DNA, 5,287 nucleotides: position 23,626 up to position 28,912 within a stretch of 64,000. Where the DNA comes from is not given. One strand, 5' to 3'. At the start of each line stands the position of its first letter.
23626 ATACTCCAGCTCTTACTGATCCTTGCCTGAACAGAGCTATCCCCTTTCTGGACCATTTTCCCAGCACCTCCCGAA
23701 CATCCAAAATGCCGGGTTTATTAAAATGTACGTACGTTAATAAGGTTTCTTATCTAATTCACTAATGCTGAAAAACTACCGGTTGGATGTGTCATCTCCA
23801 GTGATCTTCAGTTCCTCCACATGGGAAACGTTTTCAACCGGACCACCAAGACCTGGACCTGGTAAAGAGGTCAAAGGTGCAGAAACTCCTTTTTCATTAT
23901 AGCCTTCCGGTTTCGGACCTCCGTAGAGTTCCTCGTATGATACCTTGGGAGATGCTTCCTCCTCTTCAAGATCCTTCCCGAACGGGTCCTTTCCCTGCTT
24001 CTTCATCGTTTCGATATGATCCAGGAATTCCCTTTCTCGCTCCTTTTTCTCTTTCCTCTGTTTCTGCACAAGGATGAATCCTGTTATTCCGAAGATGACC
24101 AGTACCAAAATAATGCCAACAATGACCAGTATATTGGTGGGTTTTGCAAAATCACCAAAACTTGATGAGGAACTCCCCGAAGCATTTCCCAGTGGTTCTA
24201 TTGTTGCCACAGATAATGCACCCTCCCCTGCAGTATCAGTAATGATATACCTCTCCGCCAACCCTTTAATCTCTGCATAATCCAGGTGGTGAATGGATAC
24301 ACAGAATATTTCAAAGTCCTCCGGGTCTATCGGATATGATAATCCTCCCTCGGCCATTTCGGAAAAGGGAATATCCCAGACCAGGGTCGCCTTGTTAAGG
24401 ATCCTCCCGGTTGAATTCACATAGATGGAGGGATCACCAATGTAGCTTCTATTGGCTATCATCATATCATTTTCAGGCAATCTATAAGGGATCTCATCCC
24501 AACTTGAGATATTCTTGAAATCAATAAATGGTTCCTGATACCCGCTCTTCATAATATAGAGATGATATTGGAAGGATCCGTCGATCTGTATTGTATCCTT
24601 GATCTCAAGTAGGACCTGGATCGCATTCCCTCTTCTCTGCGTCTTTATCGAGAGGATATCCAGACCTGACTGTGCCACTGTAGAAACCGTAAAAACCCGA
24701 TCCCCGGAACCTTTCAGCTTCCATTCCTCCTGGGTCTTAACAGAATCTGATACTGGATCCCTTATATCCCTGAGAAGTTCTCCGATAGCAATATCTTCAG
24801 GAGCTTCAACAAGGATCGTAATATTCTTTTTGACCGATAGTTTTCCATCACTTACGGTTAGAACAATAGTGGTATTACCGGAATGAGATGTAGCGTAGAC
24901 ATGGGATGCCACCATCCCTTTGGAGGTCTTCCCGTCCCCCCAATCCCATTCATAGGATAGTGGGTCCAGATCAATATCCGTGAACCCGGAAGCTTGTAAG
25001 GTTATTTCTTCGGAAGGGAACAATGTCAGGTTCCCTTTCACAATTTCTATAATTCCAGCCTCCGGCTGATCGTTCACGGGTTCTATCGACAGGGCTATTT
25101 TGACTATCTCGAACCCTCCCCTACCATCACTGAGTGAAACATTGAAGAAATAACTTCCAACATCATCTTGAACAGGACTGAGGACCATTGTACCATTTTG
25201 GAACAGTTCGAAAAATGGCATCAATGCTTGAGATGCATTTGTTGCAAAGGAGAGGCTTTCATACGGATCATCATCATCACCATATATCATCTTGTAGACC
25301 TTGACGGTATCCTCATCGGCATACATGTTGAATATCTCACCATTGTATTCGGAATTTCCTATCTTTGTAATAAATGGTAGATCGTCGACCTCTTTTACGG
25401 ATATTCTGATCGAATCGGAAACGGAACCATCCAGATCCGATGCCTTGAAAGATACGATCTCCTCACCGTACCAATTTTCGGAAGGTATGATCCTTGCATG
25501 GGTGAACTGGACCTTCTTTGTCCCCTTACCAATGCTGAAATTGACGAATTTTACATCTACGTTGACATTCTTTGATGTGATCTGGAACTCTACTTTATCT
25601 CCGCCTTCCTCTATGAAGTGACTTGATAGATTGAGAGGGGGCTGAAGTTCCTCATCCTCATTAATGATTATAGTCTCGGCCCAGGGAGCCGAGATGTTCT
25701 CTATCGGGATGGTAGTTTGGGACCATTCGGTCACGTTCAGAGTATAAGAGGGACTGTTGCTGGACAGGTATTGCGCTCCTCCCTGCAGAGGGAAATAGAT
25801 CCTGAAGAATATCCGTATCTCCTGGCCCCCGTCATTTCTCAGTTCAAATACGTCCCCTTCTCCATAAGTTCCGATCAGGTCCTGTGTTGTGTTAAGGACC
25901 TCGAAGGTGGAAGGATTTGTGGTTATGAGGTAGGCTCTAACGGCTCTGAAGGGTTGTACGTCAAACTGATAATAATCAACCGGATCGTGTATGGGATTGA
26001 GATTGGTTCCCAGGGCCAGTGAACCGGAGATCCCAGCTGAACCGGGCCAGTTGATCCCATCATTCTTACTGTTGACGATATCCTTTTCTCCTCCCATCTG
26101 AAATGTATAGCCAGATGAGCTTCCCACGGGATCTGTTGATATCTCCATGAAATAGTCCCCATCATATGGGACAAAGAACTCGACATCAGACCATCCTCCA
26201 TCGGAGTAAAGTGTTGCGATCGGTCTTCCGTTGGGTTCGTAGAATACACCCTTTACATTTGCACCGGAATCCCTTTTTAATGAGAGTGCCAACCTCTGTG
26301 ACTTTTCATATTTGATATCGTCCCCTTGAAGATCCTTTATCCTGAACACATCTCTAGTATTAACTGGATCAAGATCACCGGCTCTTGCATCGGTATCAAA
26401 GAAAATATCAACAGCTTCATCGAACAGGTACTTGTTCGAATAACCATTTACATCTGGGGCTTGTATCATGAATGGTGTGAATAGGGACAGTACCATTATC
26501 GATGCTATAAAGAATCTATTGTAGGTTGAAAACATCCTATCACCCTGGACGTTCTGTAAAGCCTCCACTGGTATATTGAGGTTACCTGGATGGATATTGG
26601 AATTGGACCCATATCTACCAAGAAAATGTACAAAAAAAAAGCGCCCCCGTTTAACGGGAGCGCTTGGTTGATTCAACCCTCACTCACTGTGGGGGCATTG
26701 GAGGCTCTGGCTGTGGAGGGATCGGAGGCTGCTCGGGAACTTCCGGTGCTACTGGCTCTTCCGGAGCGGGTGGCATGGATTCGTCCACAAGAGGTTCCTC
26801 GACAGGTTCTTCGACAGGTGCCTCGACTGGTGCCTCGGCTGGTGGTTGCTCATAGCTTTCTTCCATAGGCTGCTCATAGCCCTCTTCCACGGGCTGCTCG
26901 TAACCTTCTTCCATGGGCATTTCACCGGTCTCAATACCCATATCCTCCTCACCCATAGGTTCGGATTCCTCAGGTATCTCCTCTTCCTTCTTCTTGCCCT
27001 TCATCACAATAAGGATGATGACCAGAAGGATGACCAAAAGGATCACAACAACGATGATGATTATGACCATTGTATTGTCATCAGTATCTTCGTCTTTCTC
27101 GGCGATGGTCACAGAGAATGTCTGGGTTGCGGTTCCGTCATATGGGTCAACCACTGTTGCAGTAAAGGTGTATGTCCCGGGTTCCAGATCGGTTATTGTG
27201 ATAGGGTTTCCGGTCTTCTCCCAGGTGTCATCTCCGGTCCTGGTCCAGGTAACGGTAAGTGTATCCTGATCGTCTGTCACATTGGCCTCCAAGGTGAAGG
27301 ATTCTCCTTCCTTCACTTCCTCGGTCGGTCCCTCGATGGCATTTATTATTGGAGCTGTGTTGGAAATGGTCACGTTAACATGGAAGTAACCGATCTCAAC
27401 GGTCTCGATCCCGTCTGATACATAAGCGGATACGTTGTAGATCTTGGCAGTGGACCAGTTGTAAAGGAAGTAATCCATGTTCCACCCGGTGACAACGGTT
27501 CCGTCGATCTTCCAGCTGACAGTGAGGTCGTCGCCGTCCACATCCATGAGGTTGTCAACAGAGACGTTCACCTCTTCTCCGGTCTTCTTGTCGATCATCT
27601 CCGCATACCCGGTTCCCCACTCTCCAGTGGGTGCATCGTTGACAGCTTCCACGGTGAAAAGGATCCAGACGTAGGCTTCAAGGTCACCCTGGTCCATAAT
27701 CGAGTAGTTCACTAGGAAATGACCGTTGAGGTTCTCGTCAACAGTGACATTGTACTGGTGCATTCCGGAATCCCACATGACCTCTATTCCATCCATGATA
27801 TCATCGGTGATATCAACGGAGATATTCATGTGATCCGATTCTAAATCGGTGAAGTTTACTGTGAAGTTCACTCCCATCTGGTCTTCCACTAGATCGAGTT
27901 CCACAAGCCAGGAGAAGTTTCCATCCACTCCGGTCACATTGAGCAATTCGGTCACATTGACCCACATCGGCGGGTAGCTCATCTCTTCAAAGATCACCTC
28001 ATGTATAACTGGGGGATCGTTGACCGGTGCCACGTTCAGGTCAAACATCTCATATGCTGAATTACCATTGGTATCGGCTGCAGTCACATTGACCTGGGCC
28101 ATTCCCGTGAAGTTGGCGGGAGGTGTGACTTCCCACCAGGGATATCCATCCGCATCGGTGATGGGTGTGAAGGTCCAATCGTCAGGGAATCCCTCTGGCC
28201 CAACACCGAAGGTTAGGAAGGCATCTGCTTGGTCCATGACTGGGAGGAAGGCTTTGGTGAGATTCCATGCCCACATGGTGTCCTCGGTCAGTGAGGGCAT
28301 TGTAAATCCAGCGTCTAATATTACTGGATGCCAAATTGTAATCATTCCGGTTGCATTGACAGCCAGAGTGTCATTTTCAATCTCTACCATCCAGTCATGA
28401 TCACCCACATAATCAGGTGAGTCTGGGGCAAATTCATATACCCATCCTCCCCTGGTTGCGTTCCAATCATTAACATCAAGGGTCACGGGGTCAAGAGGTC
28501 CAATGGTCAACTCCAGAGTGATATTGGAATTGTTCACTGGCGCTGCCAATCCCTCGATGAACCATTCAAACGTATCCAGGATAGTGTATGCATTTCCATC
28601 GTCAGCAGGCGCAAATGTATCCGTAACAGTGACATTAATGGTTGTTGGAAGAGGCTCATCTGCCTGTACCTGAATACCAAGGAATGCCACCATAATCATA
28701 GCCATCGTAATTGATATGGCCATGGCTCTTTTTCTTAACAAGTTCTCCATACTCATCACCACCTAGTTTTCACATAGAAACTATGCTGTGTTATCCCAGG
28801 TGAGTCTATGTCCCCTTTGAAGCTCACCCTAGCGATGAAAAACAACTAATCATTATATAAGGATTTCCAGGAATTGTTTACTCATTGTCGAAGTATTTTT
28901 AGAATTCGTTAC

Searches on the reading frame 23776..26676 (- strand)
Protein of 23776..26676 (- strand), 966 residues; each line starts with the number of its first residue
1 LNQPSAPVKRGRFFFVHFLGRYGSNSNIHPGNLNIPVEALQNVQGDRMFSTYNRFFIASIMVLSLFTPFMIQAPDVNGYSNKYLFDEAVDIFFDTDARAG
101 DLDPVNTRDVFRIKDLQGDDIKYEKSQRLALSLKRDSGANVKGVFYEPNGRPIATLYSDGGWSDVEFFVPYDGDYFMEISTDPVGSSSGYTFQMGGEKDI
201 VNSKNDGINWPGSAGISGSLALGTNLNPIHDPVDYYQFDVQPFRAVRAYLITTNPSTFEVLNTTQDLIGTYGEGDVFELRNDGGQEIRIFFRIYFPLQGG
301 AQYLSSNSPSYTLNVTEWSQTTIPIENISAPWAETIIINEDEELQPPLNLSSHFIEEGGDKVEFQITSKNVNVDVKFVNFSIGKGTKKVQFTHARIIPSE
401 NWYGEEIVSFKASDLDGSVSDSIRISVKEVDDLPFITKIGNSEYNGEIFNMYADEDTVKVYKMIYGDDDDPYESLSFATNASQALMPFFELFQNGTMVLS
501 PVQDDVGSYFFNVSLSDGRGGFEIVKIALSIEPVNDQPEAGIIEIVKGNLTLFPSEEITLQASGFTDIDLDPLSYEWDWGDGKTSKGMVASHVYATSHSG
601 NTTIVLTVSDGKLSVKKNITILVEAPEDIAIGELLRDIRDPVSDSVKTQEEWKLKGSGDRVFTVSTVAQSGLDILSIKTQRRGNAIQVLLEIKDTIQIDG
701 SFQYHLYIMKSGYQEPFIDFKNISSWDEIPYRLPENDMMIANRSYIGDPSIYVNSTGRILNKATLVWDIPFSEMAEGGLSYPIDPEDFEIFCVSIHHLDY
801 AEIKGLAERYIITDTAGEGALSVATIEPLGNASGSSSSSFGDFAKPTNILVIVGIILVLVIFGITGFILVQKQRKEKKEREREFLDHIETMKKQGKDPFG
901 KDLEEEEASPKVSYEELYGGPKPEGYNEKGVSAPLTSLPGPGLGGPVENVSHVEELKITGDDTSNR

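Call 20: search_protein_families(library=pfam, proteins=[window:23776-26676:-], max_evalue=0.001)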
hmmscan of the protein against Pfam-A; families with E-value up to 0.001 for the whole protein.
window:23776-26676:- (966 aa): 3 families
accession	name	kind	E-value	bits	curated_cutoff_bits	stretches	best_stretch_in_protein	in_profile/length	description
PF18911.6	PKD_4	-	7.9e-12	45.5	27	1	544-612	7-72/85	PKD domain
PF17963.7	Big_9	-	1.8e-07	32.4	23.6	0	455-525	15-84/89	Bacterial Ig domain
PF00801.26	PKD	-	9.9e-06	25.9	23.5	1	556-623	15-80/80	PKD domain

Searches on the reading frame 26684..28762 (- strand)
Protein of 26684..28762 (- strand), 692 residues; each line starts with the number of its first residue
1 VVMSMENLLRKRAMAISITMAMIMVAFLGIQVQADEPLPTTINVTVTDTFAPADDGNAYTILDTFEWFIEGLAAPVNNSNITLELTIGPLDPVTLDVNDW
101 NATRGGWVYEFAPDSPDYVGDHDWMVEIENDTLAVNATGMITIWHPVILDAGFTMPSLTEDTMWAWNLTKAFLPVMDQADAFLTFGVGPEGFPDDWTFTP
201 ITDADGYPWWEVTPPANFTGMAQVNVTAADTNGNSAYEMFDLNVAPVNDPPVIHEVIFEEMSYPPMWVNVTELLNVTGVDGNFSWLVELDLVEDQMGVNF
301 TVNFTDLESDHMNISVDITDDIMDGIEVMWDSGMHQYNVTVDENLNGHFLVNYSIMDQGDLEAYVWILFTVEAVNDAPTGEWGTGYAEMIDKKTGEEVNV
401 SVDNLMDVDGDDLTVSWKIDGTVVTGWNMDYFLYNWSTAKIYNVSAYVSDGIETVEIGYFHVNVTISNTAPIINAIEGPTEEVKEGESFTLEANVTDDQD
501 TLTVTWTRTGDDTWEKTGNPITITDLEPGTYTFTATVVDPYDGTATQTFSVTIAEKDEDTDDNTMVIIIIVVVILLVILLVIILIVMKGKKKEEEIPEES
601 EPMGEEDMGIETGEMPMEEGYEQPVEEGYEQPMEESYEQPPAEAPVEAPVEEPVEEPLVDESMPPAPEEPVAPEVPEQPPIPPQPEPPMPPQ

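Call 3: search_protein_families(library=pfam, proteins=[window:26684-28762:-], max_evalue=1)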
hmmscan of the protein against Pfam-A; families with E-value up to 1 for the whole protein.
window:26684-28762:- (692 aa): 34 families (the best 25 are shown)
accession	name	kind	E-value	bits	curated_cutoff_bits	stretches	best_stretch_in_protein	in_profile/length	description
PF17963.7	Big_9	-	4.5e-09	37.5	23.6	2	468-552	1-89/89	Bacterial Ig domain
PF15102.11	TMEM154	-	2.9e-07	30.9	30.3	1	506-634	9-134/153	TMEM154 protein family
PF00801.26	PKD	-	6.9e-07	29.6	23.5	2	483-549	11-77/80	PKD domain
PF22352.2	K319L-like_PKD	-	1e-06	29.1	27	1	482-553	6-84/84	K319L-like, PKD domain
PF18911.6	PKD_4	-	7.3e-06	26.4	27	1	468-553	1-85/85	PKD domain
PF17892.7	Cadherin_5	-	0.001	19.3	26.5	1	210-244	63-97/98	Cadherin-like domain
PF05345.18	He_PIG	-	0.0021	18.9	24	1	471-553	2-95/96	Putative Ig domain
PF00630.25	Filamin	-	0.0026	19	26.9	0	299-365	24-80/93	Filamin/ABP280 repeat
PF11857.13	DUF3377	-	0.0039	17.5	26.5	1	550-592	12-55/72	Domain of unknown function (DUF3377)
PF07495.19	Y_Y_Y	-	0.0044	17.3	26.6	1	511-552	18-61/65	Y_Y_Y domain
PF13754.12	Big_3_4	-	0.0067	16.8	27.3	1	208-238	22-52/106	Domain of unknown function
PF17803.7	Cadherin_4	-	0.011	16.7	25.1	1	369-417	5-51/71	Bacterial cadherin-like domain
PF08693.15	SKG6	-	0.016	14.5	30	1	556-595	10-51/668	SKG6 family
PF22850.1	CATSPERD-E_C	-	0.017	15.1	27.4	1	519-583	139-206/215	CATSPERD/E C-terminal domain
PF17231.7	DUF5305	-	0.02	14.8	29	1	507-623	63-176/217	Family of unknown function (DUF5305)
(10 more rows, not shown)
